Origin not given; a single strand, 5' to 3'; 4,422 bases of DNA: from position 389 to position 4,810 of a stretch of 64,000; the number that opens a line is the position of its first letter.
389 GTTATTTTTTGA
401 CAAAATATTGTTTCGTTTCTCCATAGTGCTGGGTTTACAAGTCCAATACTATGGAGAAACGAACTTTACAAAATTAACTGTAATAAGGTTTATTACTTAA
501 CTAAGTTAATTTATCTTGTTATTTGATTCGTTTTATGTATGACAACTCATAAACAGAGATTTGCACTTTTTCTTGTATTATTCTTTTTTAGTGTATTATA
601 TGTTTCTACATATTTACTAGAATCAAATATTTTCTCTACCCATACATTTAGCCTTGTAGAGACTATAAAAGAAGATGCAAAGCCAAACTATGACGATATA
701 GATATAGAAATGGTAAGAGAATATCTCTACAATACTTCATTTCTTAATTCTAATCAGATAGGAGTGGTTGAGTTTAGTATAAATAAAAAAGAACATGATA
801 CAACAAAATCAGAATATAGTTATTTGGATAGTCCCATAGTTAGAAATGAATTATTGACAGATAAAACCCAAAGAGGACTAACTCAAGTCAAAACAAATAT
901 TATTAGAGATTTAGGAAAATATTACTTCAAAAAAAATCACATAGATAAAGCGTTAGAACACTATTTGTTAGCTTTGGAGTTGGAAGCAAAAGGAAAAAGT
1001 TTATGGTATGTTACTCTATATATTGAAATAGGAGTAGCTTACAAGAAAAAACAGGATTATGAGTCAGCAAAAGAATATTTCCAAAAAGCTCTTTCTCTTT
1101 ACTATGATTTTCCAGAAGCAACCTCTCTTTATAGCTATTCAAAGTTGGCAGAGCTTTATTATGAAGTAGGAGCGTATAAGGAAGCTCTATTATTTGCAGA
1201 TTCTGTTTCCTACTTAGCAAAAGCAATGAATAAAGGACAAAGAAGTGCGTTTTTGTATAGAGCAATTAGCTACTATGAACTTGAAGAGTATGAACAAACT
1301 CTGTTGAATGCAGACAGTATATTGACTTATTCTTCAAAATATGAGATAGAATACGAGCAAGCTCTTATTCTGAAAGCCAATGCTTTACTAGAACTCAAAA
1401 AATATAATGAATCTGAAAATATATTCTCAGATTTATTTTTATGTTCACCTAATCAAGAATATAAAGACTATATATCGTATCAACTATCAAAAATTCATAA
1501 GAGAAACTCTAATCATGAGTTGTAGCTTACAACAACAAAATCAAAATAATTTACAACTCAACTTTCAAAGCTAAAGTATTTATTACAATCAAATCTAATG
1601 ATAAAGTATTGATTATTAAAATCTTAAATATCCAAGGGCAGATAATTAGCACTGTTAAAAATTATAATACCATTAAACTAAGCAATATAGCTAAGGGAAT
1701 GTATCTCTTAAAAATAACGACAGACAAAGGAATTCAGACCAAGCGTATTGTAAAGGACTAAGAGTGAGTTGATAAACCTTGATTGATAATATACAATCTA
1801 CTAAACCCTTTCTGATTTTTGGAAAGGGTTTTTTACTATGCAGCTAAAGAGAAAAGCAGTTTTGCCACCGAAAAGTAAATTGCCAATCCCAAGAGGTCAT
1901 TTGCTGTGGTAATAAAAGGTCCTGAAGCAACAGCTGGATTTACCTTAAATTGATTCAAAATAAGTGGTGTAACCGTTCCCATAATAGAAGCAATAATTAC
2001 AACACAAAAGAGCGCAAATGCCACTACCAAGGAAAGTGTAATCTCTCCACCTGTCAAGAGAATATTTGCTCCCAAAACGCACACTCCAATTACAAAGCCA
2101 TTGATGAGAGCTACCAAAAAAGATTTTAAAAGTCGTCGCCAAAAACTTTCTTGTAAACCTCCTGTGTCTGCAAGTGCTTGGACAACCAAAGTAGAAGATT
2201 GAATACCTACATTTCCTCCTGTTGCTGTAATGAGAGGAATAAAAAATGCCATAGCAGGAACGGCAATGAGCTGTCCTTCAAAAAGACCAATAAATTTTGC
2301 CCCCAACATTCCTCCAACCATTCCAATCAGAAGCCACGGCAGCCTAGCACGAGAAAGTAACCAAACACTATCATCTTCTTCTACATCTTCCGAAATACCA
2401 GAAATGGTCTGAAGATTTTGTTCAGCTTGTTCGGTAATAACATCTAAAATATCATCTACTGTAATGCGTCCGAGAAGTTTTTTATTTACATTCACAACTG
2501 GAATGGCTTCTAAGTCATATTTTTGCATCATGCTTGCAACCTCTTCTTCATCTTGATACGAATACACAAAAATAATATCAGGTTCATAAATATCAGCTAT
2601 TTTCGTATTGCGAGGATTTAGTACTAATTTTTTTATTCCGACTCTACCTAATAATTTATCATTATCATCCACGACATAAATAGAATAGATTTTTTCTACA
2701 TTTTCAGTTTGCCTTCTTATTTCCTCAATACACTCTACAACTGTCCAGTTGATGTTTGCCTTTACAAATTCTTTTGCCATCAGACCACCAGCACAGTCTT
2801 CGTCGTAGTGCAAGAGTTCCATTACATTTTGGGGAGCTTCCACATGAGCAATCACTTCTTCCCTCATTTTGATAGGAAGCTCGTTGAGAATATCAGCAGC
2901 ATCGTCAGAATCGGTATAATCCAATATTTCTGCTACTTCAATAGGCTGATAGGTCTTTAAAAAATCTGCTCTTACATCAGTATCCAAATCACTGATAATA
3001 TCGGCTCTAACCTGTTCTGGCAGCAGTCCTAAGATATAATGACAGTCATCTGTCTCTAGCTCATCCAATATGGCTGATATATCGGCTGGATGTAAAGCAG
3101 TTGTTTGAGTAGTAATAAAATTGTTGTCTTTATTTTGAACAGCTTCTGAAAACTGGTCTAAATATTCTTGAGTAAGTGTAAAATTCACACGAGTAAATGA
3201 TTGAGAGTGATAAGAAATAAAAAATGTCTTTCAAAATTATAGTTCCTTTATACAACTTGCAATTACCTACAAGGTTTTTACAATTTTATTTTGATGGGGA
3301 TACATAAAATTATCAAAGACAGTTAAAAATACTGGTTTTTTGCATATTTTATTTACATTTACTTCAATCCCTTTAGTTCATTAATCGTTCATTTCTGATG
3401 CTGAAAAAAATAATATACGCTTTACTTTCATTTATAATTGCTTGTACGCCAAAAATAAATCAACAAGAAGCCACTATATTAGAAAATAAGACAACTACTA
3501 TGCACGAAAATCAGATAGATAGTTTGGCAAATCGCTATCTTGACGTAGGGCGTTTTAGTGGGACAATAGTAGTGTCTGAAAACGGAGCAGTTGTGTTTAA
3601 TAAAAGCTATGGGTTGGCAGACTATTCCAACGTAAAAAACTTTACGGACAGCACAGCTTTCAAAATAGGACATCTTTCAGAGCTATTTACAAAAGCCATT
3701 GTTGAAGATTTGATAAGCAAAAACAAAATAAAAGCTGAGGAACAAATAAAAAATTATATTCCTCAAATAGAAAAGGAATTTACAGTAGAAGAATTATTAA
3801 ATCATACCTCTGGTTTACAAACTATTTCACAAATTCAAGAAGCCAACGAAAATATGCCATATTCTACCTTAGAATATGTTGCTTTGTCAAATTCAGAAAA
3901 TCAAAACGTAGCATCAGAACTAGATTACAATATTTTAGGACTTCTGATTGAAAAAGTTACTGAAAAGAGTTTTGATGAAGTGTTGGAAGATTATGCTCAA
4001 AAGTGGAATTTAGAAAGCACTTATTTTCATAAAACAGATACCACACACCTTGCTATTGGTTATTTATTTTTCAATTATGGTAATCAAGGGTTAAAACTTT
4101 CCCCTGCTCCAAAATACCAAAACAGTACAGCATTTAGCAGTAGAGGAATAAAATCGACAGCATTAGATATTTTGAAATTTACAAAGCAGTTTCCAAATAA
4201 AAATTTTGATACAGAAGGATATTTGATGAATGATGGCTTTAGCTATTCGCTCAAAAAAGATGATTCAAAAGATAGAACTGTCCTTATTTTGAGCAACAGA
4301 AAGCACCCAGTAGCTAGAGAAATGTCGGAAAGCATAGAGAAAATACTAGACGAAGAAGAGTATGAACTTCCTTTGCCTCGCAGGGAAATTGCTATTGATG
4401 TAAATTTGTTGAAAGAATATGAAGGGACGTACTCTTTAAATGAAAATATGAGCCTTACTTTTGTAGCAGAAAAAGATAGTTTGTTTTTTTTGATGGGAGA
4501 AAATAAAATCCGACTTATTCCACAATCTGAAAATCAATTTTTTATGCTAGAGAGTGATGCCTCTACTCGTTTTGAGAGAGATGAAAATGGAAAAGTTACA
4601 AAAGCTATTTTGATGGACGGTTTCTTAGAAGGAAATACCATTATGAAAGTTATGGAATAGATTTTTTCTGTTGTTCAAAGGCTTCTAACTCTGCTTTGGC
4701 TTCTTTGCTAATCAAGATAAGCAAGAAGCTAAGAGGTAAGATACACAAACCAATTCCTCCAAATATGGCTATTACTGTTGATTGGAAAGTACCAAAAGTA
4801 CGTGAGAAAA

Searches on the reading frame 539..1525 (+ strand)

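Call 18: search_protein_families(library=pfam, proteins=[window:539-1525:+], max_evalue=0.001)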
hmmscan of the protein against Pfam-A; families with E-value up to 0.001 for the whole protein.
window:539-1525:+ (328 aa): 7 families
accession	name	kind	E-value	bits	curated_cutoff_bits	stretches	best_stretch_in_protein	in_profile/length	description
PF07719.23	TPR_2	-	6.5e-14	51.3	27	1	160-189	3-32/34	Tetratricopeptide repeat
PF13424.12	TPR_12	-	9.7e-13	48.6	30.1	2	124-188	8-75/77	Tetratricopeptide repeat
PF00515.34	TPR_1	-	3.9e-12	45.9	27.8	1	160-187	3-30/34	Tetratricopeptide repeat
PF13181.12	TPR_8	-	7.9e-08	32.3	25.7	1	160-188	3-31/34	Tetratricopeptide repeat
PF14559.12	TPR_19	-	6.6e-07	30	25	0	172-222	5-50/68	Tetratricopeptide repeat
PF13374.12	TPR_10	-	1.3e-06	28.7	27.5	0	161-188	5-32/42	Tetratricopeptide repeat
PF13428.12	TPR_14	-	0.00053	20.9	23.5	0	160-195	3-38/44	Tetratricopeptide repeat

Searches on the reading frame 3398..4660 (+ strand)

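Call 18: search_protein_families(library=pfam, proteins=[window:3398-4660:+], max_evalue=0.001)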
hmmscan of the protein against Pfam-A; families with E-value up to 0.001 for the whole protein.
window:3398-4660:+ (420 aa): 2 families
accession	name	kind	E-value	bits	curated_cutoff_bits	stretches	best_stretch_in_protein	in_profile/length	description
PF00144.29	Beta-lactamase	-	3.3e-18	66.4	27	1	51-265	13-233/329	Beta-lactamase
PF11954.13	DUF3471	-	8.5e-08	33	29.3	1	329-405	3-88/103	Domain of unknown function (DUF3471)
